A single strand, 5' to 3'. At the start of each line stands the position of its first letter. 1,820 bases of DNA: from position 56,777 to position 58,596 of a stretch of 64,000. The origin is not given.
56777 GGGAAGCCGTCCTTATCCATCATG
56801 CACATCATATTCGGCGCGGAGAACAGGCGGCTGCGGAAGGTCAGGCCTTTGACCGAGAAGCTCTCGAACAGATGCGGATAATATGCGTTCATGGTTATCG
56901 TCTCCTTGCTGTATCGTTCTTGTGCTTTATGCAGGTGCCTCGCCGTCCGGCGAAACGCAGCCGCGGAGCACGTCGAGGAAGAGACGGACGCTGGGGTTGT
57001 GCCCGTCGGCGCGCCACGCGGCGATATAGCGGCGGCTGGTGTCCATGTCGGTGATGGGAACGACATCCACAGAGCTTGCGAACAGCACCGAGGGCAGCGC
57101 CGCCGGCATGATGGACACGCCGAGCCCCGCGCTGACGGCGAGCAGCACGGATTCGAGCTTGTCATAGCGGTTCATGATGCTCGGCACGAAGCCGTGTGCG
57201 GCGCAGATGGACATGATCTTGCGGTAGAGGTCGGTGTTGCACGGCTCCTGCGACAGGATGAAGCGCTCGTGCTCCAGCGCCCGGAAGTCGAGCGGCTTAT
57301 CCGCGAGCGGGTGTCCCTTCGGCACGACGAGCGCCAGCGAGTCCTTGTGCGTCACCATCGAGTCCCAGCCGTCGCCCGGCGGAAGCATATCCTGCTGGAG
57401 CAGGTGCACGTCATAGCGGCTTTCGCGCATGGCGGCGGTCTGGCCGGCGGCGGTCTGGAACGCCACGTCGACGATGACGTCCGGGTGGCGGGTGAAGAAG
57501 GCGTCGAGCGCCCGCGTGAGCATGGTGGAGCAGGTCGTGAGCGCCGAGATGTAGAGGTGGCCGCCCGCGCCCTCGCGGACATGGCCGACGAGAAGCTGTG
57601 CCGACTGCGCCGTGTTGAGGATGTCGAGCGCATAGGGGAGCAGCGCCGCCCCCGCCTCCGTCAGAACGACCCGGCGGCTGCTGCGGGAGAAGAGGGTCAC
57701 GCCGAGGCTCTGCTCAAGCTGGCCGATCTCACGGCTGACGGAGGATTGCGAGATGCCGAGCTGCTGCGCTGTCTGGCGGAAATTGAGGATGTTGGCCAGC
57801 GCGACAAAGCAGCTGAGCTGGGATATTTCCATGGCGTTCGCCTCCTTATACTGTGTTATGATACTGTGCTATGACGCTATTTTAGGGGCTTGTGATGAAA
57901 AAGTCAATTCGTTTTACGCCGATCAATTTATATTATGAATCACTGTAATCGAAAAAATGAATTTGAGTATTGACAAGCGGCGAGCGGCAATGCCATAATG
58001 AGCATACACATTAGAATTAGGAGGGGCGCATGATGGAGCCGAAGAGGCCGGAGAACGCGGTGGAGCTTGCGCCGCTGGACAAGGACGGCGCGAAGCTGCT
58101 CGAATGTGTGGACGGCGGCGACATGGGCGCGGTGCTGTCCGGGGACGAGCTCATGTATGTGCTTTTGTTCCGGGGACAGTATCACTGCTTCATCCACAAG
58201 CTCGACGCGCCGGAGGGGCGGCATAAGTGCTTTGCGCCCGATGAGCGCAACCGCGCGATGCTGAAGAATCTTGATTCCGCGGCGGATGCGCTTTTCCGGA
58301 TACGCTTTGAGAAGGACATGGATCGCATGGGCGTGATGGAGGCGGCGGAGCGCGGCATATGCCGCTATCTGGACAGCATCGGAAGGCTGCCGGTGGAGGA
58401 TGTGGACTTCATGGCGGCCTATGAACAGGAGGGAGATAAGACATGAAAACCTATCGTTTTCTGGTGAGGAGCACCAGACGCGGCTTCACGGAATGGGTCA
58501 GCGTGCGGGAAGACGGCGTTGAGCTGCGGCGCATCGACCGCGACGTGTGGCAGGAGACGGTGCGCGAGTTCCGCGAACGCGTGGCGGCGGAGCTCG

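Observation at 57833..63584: LysR-divergent operon fuses five unrecognisable small ORFs to a transhydroxylase-like Mo/Fe-S enzyme pair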

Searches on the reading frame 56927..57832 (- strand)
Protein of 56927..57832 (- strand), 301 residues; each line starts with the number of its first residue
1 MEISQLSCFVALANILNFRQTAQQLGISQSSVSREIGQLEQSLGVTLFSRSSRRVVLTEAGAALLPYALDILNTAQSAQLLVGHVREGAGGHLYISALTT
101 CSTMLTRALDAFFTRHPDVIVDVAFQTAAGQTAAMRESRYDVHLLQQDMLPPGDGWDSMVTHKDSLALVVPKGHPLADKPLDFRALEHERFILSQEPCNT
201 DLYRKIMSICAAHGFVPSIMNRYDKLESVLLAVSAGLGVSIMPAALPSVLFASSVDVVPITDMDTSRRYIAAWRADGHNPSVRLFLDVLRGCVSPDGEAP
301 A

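Call 3: search_protein_families(library=pfam, proteins=[window:56927-57832:-], max_evalue=1)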
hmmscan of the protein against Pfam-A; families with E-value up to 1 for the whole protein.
window:56927-57832:- (301 aa): 11 families
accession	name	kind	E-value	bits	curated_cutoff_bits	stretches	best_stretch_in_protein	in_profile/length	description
PF03466.25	LysR_substrate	-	4.2e-31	108.4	28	1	87-290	2-205/209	LysR substrate binding domain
PF00126.33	HTH_1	-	2.4e-20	72.7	26.6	1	4-61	2-59/60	Bacterial regulatory helix-turn-helix protein, lysR family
PF13518.12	HTH_28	-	0.014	15.9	25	1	13-41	10-38/52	Helix-turn-helix domain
PF13384.12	HTH_23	-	0.035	14.4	24.6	1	12-36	14-38/50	Homeodomain-like domain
PF13556.12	HTH_30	-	0.064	13.5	27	1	12-50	9-47/59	PucR C-terminal helix-turn-helix domain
PF05043.19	Mga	-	0.067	14.2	21.1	1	16-43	31-58/87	Mga helix-turn-helix domain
PF13936.12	HTH_38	-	0.083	13.1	27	1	16-36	21-41/44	Helix-turn-helix domain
PF03070.21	TENA_THI-4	-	0.11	12.7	22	1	13-76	74-137/210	TENA/THI-4/PQQC family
PF25213.1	HVO_A0261_N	-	0.12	12.7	35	1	22-75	31-81/86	HVO_A0261 N-terminal domain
PF01381.28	HTH_3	-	0.15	12.5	23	0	20-34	14-28/55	Helix-turn-helix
PF18024.7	HTH_50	-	0.22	11.7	27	1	18-34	26-42/50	Helix-turn-helix domain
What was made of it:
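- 56927..57832 (-): Divergent LysR-family regulator (301 aa). It has Pfam HTH_1 (2.4e-20) and LysR_substrate (4.2e-31) domains (call 3).
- Checked: LysR lies at 56927-57832 (-), with HTH_1 and LysR_substrate domains (call 3).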

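Call 4: search_protein_families(library=ncbifam, proteins=[window:56927-57832:-], max_evalue=1)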
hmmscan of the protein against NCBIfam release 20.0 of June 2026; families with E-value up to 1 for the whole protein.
window:56927-57832:- (301 aa): 58 families (the best 25 are shown)
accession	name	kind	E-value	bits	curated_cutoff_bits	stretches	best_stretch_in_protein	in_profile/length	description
NF045775.1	acetoin_reg_AlsR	exception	2.4e-42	145.4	430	1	1-289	1-288/290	acetoin biosynthesis transcriptional regulator AlsR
NF007439.0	PRK09986.1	equivalog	1.9e-37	129.2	290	1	6-290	12-295/296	LysR family transcriptional regulator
NF007385.0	PRK09906.1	equivalog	2.2e-37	128.8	356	1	1-290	1-288/296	DNA-binding transcriptional regulator HcaR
NF047520.1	trans_act_CidR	equivalog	1.3e-36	126.3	415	1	1-277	1-275/292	cidABC operon transcriptional activator CidR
TIGR03339.1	phn_lysR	subfamily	3.4e-33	115.1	341.1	1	5-288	1-278/279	aminoethylphosphonate catabolism associated LysR family transcriptional regulator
NF053705.1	TransRegGltCGpos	equivalog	1.6e-32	112.9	350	1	1-268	1-267/300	glutamate biosynthesis transcriptional regulator GltC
NF040786.1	LysR_Sec_metab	equivalog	9.8e-31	106.8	250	1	1-289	1-294/298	selenium metabolism-associated LysR family transcriptional regulator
NF008416.0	PRK11242.1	equivalog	1.1e-30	107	277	1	3-278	3-275/300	transcriptional regulator CynR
NF008722.0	PRK11716.1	equivalog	4.2e-25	88.4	246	1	1-245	1-244/293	HTH-type transcriptional activator IlvY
NF047711.1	PutUtilRegPtrR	equivalog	1.5e-23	83.3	400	1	1-288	1-281/283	putrescine utilization regulator PtrR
NF040709.1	benzoate_BenM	exception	6.1e-22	78.3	600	1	1-272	1-273/299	benzoate utilization transcription regulator BenM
TIGR02424.1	TF_pcaQ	equivalog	3.9e-20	71.9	303.8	1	5-195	7-199/300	pca operon transcription factor PcaQ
NF008239.0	PRK11013.1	equivalog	4.2e-20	72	288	1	5-243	8-244/309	LysR family transcriptional regulator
NF040889.1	trans_reg_YeiE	equivalog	8.1e-20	71.2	480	1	3-242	5-237/288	DNA-binding transcriptional regulator YeiE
NF047354.1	trans_reg_GltC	equivalog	2.7e-19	69.8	300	1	1-179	1-180/290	glutamate biosynthesis transcriptional regulator GltC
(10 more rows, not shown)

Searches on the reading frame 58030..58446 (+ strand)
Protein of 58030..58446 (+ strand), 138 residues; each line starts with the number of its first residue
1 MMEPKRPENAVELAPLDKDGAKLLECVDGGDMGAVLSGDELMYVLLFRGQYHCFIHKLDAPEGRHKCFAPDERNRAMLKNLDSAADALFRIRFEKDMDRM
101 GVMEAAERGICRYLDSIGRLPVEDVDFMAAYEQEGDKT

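Call 3: search_protein_families(library=pfam, proteins=[window:58030-58446:+], max_evalue=1)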
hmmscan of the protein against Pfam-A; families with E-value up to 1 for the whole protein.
window:58030-58446:+ (138 aa): 0 families

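Call 4: search_protein_families(library=ncbifam, proteins=[window:58030-58446:+], max_evalue=1)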
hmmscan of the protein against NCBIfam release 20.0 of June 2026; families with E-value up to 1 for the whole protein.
window:58030-58446:+ (138 aa): 1 family
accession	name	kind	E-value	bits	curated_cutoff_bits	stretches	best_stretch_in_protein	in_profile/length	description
NF046027.1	PhglucPhmanMutPgmG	equivalog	0.037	12.7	600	1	31-107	176-253/460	phosphoglucomutase/phosphomannomutase PgmG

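Call 30: find_homologous_proteins(query=A4, max_evalue=0.001)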
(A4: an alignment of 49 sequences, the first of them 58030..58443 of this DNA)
Query A4 (49 sequences) (138 aa, profile of the alignment): 108 proteins with E <= 0.001 among 1684 candidates.
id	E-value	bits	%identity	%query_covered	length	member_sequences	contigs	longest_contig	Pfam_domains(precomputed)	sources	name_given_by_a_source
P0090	6.2e-58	212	64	92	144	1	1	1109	-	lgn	-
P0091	9.1e-58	212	63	78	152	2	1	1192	-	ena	-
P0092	1.3e-57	211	63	88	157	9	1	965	-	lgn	-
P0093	1.9e-57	211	63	87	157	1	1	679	-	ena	-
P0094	3.2e-57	210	64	87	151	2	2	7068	-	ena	-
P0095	3.4e-57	210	62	87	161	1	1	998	-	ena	-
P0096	4.7e-57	210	57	88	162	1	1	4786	-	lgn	-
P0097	5.1e-57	209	59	91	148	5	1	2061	-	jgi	jgi:hypothetical protein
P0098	5.8e-57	209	60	91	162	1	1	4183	-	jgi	-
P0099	5.8e-57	209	61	84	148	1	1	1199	-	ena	-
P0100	6.0e-57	209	62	87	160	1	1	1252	-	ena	-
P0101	7.2e-57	209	62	84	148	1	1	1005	-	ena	-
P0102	8.0e-57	209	60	96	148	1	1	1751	-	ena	-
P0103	8.1e-57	209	63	91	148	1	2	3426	-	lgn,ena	-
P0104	1.1e-56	208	56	98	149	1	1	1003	-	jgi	-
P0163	2.4e-39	152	33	76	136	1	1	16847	-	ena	-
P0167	7.4e-39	151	28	90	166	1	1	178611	-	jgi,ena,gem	-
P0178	9.4e-38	147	35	88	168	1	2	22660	-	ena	-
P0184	8.8e-37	144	28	92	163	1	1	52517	-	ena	-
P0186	3.1e-36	142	34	90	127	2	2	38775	-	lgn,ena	-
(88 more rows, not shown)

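Call 31: find_encoding_contigs(protein=P0167, flank=9000, max_places=2)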
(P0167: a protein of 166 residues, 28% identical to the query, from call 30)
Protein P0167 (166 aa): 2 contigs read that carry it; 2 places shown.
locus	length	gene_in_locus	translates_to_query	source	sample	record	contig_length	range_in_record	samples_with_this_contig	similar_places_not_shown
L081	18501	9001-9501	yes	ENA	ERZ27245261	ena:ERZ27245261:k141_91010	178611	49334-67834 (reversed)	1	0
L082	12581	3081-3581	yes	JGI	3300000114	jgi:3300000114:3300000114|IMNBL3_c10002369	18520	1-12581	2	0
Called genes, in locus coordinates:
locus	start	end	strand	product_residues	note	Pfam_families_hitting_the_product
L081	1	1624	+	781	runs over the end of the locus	PF01315:Ald_Xan_dh_C, PF02738:MoCoBD_1, PF20256:MoCoBD_2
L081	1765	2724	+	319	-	-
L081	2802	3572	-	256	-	PF01784:DUF34_NIF3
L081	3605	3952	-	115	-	PF04816:TrmK, PF12847:Methyltransf_18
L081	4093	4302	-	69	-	PF08984:DUF1858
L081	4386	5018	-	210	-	PF02163:Peptidase_M50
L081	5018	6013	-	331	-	PF01551:Peptidase_M23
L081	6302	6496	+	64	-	-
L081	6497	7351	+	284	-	PF00753:Lactamase_B, PF23023:Anti-Pycsar_Apyc1 (weak), PF12706:Lactamase_B_2 (weak)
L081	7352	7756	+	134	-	-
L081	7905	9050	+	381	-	PF14257:DUF4349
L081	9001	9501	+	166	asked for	-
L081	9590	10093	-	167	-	PF12867:DinB_2 (weak)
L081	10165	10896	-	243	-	-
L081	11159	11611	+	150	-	PF01381:HTH_3, PF12844:HTH_19, PF13443:HTH_26 (weak), PF13560:HTH_31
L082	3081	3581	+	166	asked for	-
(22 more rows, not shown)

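Call 32: find_encoding_contigs(protein=P0184, flank=9000, max_places=2)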
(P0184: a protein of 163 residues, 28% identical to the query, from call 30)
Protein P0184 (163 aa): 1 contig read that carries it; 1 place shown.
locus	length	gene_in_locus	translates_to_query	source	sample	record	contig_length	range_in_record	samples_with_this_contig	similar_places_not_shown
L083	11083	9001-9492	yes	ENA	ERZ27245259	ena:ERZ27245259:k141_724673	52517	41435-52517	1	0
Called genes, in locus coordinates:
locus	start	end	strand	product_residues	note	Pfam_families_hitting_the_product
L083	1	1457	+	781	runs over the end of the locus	PF01315:Ald_Xan_dh_C, PF02738:MoCoBD_1, PF20256:MoCoBD_2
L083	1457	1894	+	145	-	-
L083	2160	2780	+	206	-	PF04294:VanW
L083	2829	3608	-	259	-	PF01784:DUF34_NIF3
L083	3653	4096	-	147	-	PF12847:Methyltransf_18, PF04816:TrmK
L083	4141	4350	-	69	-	PF08984:DUF1858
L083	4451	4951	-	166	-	PF02163:Peptidase_M50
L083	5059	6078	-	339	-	PF01551:Peptidase_M23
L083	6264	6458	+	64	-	-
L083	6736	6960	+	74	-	-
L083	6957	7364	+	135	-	-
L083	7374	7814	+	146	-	-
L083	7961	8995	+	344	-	PF14257:DUF4349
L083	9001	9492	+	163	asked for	-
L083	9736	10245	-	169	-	PF01648:ACPS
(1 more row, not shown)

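Call 34: find_encoding_contigs(protein=P0186, flank=9000, max_places=2)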
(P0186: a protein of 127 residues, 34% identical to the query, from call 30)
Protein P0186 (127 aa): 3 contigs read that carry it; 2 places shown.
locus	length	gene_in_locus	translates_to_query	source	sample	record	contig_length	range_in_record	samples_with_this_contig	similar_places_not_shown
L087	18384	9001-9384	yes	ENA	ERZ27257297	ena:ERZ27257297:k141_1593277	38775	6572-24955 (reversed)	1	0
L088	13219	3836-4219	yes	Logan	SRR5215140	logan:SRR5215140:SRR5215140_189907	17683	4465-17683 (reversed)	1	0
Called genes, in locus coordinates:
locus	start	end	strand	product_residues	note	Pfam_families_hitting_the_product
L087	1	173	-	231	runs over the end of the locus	PF01746:tRNA_m1G_MT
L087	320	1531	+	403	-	PF00254:FKBP_C, PF05698:Trigger_C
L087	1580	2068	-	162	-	PF01782:RimM, PF05239:PRC (weak), PF24986:PRC_RimM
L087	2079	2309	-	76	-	PF13083:KH_KhpA-B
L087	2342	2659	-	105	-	PF00886:Ribosomal_S16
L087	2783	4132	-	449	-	PF02881:SRP54_N, PF06414:Zeta_toxin (faint), PF00448:SRP54, PF02978:SRP_SPB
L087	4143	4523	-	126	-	PF04297:UPF0122, PF04545:Sigma70_r4 (weak)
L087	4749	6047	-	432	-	PF12683:DUF3798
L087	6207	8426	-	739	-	PF05569:Peptidase_M56, PF12683:DUF3798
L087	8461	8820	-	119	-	PF01047:MarR (weak), PF03965:Penicillinase_R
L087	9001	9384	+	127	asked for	-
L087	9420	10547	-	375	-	PF01276:OKR_DC_1, PF01212:Beta_elim_lyase, PF00155:Aminotran_1_2, PF01041:DegT_DnrJ_EryC1, PF00266:Aminotran_5 (weak), PF05889:SepSecS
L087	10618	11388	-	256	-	PF00106:adh_short, PF08659:KR, PF13561:adh_short_C2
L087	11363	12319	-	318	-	PF00106:adh_short, PF01370:Epimerase, PF13561:adh_short_C2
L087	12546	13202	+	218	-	PF04263:TPK_catalytic, PF04265:TPK_B1_binding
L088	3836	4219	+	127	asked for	-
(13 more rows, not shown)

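Call 35: find_encoding_contigs(protein=P0178, flank=9000, max_places=2)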
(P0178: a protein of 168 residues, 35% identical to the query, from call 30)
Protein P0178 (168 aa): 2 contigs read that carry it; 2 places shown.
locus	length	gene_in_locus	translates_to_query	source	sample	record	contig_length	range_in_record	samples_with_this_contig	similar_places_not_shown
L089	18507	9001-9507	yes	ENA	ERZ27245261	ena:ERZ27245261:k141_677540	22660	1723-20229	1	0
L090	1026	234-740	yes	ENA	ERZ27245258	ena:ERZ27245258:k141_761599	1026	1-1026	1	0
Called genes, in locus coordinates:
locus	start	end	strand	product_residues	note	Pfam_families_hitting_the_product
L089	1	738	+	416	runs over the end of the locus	PF00675:Peptidase_M16, PF05193:Peptidase_M16_C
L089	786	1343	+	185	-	PF00156:Pribosyltran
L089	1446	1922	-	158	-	PF00383:dCMP_cyt_deam_1, PF14437:MafB19-deam, PF14439:Bd3614-deam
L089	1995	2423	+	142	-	PF00571:CBS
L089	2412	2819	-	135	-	PF03652:RuvX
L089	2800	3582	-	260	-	PF00702:Hydrolase (weak), PF05116:S6PP (faint), PF08282:Hydrolase_3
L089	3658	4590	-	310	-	PF01145:Band_7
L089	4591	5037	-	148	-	PF01957:NfeD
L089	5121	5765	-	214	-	PF13398:Peptidase_M50B (weak), PF02163:Peptidase_M50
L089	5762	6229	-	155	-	-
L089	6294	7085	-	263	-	PF00480:ROK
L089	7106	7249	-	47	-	-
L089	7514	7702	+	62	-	-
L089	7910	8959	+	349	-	PF14257:DUF4349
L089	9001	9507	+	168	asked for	-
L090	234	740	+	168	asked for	-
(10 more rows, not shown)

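Call 36: find_encoding_contigs(protein=P0163, flank=9000, max_places=2)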
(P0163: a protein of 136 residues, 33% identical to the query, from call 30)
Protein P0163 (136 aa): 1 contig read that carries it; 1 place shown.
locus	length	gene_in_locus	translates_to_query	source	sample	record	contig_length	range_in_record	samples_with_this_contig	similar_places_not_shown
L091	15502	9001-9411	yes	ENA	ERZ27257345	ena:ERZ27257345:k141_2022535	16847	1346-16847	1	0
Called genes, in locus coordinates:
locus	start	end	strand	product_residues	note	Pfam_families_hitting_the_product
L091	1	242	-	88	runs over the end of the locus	PF01016:Ribosomal_L27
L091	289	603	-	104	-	PF00829:Ribosomal_L21p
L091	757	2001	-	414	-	PF00871:Acetate_kinase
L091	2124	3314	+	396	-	PF01467:CTP_transf_like (weak), PF05636:HIGH_NTase1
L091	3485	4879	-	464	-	PF00768:Peptidase_S11, PF13354:Beta-lactamase2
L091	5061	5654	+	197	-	PF00633:HHH (weak), PF12836:HHH_3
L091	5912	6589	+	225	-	PF00072:Response_reg, PF00486:Trans_reg_C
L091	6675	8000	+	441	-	PF00672:HAMP, PF00512:HisKA, PF02518:HATPase_c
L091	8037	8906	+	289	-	-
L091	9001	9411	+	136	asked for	-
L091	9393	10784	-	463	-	PF01276:OKR_DC_1, PF00155:Aminotran_1_2 (weak), PF01041:DegT_DnrJ_EryC1 (weak), PF01212:Beta_elim_lyase (weak), PF03711:OKR_DC_1_C (weak)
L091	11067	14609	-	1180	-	PF01855:POR_N, PF17147:PFOR_II, PF01558:POR, PF10371:EKR, PF12838:Fer4_7 (weak), PF13183:Fer4_8, PF13187:Fer4_9 (weak), PF02775:TPP_enzyme_C, +2 more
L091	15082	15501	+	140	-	?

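Call 49: predict_structure(alignment_id=A6)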
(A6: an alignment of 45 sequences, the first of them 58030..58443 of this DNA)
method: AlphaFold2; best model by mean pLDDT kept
length: 138 residues; sequences in the alignment: 45
mean_pLDDT: 88.3   pTM: 0.77
mean pLDDT of the five models: 88.3, 86.4, 86.3, 85.8, 83.1
residues with pLDDT >= 90: 100; 70-90: 15; 50-70: 21; < 50: 2
segments of 3 or more residues with pLDDT < 50: none
pLDDT, mean of each block of 10 residues (from residue 1): 72 96 97 96 97 93 93 97 96 94 95 89 61 54
secondary structure, 60 per line:
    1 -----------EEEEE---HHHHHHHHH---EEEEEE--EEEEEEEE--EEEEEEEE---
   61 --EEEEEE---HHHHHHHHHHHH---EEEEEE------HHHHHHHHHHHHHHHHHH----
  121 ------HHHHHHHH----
elements in order: E12-16 H20-28 E32-37 E40-47 E50-57 E63-68 H72-83 E87-92 H99-116 H127-134

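Call 53: fold_search(model_id=the predicted structure, library=pdb)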
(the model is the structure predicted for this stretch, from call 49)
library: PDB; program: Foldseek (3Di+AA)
matches with E <= 10: 1285; with E <= 0.001: 0
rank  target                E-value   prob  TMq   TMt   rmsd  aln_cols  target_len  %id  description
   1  2j7q_C                1.6e-02  0.97  0.39  0.25   9.2       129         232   12  Crystal structure of the ubiquitin-specific protease encoded by murine cytomegalovirus tegument protein M48 in complex (released 2007-03-20)
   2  1vpk                  1.7e-02  0.60  0.22  0.11  15.5       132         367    8  Crystal structure of DNA polymerase III, beta subunit (TM0262) from Thermotoga maritima at 2.00 A resolution (released 2004-11-23)
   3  2j7q_A                1.8e-02  0.95  0.37  0.25   8.8       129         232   12  Crystal structure of the ubiquitin-specific protease encoded by murine cytomegalovirus tegument protein M48 in complex (released 2007-03-20)
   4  8dt6_B                1.8e-02  0.51  0.19  0.09  15.3       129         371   12  Crystal Structure of DNA Polymerase III beta subunit from Elizabethkingia anophelis (released 2022-08-10)
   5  8dt6_D                2.0e-02  0.51  0.20  0.09  15.3       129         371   12  Crystal Structure of DNA Polymerase III beta subunit from Elizabethkingia anophelis (released 2022-08-10)
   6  6amq_B                2.0e-02  0.47  0.21  0.11  15.1       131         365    9  Crystal structure of the DNA polymerase III subunit beta from Enterobacter cloacae (released 2017-11-01)
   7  6amq_C                2.1e-02  0.51  0.23  0.12  14.6       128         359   10  Crystal structure of the DNA polymerase III subunit beta from Enterobacter cloacae (released 2017-11-01)
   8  7azl_A                2.2e-02  0.57  0.22  0.11  14.2       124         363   10  DNA polymerase sliding clamp from Escherichia coli with peptide 38 bound (released 2021-12-01)
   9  5agu_B                2.3e-02  0.60  0.20  0.10  14.6       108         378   11  The sliding clamp of Mycobacterium tuberculosis in complex with a natural product. (released 2015-06-03)
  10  7az8_A                2.5e-02  0.51  0.21  0.10  15.6       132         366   10  DNA polymerase sliding clamp from Escherichia coli with peptide 43 bound (released 2021-12-01)
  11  5hst_A                2.5e-02  0.23  0.18  0.12   9.6       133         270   10  Crystal structure of the dehydratase domain of MlnB from Bacillus amyloliquefaciens (released 2017-02-01)
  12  7azd_D                2.8e-02  0.41  0.21  0.11  15.3       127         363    9  DNA polymerase sliding clamp from Escherichia coli with peptide 20 bound (released 2021-12-01)
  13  7azl_C                2.8e-02  0.35  0.20  0.10  14.5       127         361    9  DNA polymerase sliding clamp from Escherichia coli with peptide 38 bound (released 2021-12-01)
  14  6amq_A                3.1e-02  0.41  0.22  0.12  15.2       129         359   12  Crystal structure of the DNA polymerase III subunit beta from Enterobacter cloacae (released 2017-11-01)
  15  7azk_D                3.1e-02  0.38  0.19  0.11  15.3       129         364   11  DNA polymerase sliding clamp from Escherichia coli with peptide 35 bound (released 2021-12-01)
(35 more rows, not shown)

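Call 66: search_protein_families(library=phrogs, proteins=[window:58030-58446:+], max_evalue=0.1)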
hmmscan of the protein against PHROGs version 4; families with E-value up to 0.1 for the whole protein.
window:58030-58446:+ (138 aa): 0 families

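Call 86: search_protein_families(library=padloc, proteins=[window:58030-58446:+], max_evalue=0.1)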
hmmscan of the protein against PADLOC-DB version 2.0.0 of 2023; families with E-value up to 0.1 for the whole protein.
window:58030-58446:+ (138 aa): 0 families

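Call 89: find_related_loci(query=A4, collection=viral_contigs, flank=5000)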
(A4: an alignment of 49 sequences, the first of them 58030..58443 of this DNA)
Query A4 (138 aa) in viral_contigs; peptide patterns used: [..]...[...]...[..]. (x = any residue, [..] = any of these).
24 stretches matched a pattern, but none encodes a relative of the query by tblastn (E <= 1e-3).

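Call 94: search_solved_structures(query=A4, max_evalue=1)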
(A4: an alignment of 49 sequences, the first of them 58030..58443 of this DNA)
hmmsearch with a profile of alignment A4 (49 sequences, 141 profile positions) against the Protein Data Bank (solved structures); distinct sequences matched with E-value up to 1: 0.
